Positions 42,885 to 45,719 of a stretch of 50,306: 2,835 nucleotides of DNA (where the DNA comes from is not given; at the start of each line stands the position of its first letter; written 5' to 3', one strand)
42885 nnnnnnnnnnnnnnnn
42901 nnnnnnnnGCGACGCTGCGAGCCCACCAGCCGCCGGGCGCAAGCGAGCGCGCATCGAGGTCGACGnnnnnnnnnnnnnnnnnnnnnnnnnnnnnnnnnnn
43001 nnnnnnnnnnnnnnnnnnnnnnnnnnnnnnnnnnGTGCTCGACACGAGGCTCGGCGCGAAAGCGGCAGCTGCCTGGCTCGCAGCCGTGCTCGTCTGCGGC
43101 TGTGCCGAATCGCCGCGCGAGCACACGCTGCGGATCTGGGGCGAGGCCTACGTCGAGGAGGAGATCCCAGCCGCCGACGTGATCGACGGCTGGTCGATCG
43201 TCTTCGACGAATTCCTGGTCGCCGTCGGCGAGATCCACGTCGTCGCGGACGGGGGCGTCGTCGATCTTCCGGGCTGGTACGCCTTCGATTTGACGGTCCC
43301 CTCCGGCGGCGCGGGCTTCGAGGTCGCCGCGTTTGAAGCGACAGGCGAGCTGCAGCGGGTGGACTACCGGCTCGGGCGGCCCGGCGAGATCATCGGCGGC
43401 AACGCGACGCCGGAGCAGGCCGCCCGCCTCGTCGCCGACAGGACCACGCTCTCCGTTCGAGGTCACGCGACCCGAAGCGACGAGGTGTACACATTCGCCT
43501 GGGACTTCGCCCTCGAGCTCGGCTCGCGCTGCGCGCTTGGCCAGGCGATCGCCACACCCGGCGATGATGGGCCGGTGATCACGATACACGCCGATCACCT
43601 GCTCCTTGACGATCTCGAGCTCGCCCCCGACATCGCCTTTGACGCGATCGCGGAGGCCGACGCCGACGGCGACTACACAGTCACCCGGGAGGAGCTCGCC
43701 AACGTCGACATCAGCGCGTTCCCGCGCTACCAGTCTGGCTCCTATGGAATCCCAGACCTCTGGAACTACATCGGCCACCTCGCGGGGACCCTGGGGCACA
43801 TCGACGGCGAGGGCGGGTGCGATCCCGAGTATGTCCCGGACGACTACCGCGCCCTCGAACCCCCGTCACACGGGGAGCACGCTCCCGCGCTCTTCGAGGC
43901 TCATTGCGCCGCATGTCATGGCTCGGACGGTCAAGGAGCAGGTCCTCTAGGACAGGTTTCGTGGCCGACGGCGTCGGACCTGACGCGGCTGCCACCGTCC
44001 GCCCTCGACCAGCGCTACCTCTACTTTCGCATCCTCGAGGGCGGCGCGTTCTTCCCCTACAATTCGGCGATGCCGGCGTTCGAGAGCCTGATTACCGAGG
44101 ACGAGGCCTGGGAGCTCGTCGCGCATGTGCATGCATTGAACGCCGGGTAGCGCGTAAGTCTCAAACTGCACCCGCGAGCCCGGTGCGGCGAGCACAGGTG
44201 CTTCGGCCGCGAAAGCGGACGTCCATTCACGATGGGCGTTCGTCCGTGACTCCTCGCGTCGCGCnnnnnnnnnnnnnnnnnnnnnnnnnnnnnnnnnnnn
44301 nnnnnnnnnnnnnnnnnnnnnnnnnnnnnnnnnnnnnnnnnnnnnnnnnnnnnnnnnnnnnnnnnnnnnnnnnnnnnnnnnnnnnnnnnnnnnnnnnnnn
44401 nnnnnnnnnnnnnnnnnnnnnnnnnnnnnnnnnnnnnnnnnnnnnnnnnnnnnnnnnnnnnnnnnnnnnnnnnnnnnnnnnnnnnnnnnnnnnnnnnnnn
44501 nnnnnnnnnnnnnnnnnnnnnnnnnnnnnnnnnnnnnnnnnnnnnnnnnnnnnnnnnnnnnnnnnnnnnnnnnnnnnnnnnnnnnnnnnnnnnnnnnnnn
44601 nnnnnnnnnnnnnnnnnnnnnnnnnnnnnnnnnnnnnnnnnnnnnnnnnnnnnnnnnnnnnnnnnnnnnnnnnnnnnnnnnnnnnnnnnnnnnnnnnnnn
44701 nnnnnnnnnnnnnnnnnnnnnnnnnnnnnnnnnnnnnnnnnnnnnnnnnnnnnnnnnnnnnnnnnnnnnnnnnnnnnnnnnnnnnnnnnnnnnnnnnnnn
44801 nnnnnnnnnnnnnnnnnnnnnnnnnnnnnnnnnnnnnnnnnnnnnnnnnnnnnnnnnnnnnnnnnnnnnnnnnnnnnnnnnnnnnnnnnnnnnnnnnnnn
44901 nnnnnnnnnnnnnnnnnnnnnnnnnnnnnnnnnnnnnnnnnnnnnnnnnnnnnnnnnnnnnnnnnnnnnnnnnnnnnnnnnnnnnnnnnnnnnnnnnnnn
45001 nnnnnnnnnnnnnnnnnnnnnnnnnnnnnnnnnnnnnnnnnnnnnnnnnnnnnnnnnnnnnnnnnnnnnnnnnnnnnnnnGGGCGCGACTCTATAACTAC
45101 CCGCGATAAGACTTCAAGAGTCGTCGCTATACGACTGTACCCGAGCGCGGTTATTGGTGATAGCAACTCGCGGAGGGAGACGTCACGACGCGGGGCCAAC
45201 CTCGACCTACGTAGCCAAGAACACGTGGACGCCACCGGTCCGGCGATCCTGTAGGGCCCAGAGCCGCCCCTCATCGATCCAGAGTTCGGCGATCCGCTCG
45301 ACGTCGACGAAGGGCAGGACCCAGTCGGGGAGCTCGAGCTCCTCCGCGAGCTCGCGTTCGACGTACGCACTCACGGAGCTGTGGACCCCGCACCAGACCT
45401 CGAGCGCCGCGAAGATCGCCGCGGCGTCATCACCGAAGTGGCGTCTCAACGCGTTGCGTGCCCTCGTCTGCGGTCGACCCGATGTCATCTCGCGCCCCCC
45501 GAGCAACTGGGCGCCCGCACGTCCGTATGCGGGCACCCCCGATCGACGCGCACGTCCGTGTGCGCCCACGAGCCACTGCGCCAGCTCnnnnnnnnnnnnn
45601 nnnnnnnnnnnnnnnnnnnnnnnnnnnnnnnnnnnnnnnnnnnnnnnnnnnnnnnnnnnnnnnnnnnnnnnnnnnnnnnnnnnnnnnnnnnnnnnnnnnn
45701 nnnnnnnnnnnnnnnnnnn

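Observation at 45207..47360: Compact cassette: an XRE regulator diverging from three minus-strand genes that include a third ECF-like sigma factor with a Cys-containing tail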

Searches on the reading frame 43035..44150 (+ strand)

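Call 4: search_protein_families(library=pfam, proteins=[window:43035-44150:+], max_evalue=1)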
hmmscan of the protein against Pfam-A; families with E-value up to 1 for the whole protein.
window:43035-44150:+ (371 aa): 2 families
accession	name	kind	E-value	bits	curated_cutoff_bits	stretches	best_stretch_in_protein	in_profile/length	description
PF13442.11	Cytochrome_CBB3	-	1.9e-10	41.3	27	1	285-365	8-68/68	Cytochrome C oxidase, cbb3-type, subunit III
PF00034.26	Cytochrom_C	-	8.8e-10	40.2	21.3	1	285-368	6-89/90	Cytochrome c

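Call 5: search_protein_families(library=ncbifam, proteins=[window:43035-44150:+], max_evalue=1)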
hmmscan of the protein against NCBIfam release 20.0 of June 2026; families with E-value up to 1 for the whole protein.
window:43035-44150:+ (371 aa): 8 families
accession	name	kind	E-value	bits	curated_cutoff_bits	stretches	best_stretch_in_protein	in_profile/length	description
NF011054.0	PRK14486.1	equivalog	2.5e-06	27.2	447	1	285-367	220-289/294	putative bifunctional cbb3-type cytochrome c oxidase subunit II/cytochrome c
TIGR04494.1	c550_PedF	equivalog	0.0012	18.7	122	1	287-367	58-129/133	cytochrome c-550 PedF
TIGR00782.1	ccoP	equivalog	0.0014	18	179.95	1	285-368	208-281/285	cytochrome-c oxidase, cbb3-type subunit III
TIGR04485.1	thiosulf_SoxX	equivalog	0.024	15.3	61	1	289-364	3-74/78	sulfur oxidation c-type cytochrome SoxX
NF050122.1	bc1_QcrC_actin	exception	0.034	13.4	200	1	284-302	45-63/253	cytochrome bc1 complex diheme cytochrome c subunit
NF045930.1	Cytc6PetJCyano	equivalog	0.04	13.9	135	0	283-296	31-44/110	cytochrome c6 PetJ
NF045774.1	cytochro_C551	exception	0.098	12.6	118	1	279-302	38-61/110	cytochrome c551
NF033864.1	cytochrome579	equivalog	0.11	12.2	280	1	290-370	61-141/179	cytochrome 579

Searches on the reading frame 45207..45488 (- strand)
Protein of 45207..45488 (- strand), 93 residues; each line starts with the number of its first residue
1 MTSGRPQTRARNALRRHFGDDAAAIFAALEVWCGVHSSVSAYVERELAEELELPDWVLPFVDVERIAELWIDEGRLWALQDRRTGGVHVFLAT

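Call 36: find_homologous_proteins(query=window:45207-45488:-, max_evalue=0.01)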
Query window:45207-45488:- (93 aa): 1 proteins with E <= 0.01 among 4 candidates.
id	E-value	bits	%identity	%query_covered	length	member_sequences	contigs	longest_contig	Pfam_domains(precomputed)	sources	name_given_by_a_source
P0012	5.6e-56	205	100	100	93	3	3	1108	-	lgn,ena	-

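Call 67: search_dna_similar(query=window:45207-45488:-, collection=plasmids, mode=protein, max_evalue=1, max_rows=15)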
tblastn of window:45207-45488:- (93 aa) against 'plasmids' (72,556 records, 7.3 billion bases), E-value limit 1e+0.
No match.

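Call 74: search_solved_structures(query=A4, max_evalue=10, show_alignments=3)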
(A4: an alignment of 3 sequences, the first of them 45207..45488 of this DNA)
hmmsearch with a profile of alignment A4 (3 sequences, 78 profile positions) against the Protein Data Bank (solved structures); distinct sequences matched with E-value up to 10: 2.
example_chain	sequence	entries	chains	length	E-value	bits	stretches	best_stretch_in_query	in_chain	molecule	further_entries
3lj8_A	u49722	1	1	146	1.2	12.6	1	15-49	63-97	Tyrosine-protein phosphatase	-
2hxp_A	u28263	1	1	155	1.7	12.2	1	15-48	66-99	Dual specificity protein phosphatase 9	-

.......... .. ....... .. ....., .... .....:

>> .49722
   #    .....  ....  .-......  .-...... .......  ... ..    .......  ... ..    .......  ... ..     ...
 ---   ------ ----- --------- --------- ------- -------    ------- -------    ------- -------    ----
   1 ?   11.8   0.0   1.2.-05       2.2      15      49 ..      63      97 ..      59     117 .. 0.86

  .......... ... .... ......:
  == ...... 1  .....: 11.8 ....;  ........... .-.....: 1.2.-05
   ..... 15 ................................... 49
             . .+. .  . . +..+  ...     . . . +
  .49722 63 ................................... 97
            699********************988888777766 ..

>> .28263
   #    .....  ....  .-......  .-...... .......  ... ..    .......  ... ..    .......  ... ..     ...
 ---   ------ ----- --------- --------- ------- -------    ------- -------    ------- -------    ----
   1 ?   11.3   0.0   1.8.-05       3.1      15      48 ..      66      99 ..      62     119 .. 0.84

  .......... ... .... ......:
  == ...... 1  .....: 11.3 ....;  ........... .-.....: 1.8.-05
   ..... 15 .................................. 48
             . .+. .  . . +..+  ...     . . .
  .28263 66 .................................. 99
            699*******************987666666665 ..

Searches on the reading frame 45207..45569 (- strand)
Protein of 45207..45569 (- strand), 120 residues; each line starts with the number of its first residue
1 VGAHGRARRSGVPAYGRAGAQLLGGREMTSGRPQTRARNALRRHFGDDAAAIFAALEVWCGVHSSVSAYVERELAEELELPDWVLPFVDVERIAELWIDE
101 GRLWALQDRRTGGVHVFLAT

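Call 4: search_protein_families(library=pfam, proteins=[window:45207-45569:-], max_evalue=1)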
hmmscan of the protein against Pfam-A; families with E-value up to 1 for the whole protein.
window:45207-45569:- (120 aa): 1 family
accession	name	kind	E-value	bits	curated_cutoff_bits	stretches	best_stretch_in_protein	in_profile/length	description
PF19026.7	UBA_HYPK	-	0.23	11.3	27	1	33-52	18-37/41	HYPK UBA domain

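Call 5: search_protein_families(library=ncbifam, proteins=[window:45207-45569:-], max_evalue=1)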
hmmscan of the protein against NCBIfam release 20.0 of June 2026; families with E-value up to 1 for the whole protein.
window:45207-45569:- (120 aa): 0 families

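Call 33: search_solved_structures(query=window:45207-45569:-, max_evalue=10, show_alignments=2)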
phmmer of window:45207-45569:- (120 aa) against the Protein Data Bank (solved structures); distinct sequences matched with E-value up to 10: 0.

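Call 37: search_protein_families(library=phrogs, proteins=[window:45207-45569:-], max_evalue=1)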
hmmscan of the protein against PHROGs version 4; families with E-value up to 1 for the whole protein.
window:45207-45569:- (120 aa): 0 families

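Call 38: search_protein_families(library=padloc, proteins=[window:45207-45569:-], max_evalue=1)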
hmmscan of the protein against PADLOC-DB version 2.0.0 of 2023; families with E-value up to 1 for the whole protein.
window:45207-45569:- (120 aa): 0 families
